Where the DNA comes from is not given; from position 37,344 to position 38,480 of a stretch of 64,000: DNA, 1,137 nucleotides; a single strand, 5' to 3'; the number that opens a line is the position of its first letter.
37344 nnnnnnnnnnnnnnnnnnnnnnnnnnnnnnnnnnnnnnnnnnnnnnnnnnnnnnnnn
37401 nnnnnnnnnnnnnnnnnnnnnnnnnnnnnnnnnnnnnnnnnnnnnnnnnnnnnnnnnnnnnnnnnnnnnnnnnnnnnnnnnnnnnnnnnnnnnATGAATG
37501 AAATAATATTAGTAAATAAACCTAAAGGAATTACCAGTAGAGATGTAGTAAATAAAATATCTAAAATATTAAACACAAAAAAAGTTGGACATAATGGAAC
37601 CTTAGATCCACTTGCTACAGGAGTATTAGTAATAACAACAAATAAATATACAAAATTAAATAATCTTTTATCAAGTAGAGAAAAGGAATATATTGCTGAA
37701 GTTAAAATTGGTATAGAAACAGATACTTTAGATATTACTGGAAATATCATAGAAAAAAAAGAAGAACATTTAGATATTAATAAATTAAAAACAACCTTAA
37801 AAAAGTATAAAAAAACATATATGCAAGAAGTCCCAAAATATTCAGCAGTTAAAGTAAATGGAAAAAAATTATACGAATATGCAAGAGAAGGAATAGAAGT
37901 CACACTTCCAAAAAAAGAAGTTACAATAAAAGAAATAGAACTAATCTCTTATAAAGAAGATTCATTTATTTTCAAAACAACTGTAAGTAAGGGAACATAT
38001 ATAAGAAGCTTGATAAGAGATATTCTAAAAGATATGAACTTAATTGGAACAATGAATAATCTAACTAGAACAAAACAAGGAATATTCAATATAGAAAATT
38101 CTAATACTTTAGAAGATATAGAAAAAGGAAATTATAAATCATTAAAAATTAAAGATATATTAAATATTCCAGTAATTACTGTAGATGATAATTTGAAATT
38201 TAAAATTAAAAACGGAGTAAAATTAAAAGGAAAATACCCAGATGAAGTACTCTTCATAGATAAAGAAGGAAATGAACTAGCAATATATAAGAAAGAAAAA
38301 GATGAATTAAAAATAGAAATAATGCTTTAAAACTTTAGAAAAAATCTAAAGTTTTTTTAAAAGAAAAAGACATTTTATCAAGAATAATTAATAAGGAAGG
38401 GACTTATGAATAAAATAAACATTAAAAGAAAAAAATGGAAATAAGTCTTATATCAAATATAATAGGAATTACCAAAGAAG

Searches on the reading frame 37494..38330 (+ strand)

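Call 11: search_protein_families(library=pfam, proteins=[window:37494-38330:+], max_evalue=0.01)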
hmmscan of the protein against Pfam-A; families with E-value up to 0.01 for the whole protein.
window:37494-38330:+ (278 aa): 3 families
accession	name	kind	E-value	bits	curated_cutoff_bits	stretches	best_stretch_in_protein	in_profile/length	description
PF01509.24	TruB_N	-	1.7e-51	175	27.3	1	24-170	2-149/149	TruB family pseudouridylate synthase (N terminal domain)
PF00849.27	PseudoU_synth_2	-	1.4e-05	25.8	26.8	1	4-117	2-107/152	RNA pseudouridylate synthase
PF16198.10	TruB_C_2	-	0.00018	22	29.3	1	171-212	1-42/66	tRNA pseudouridylate synthase B C-terminal domain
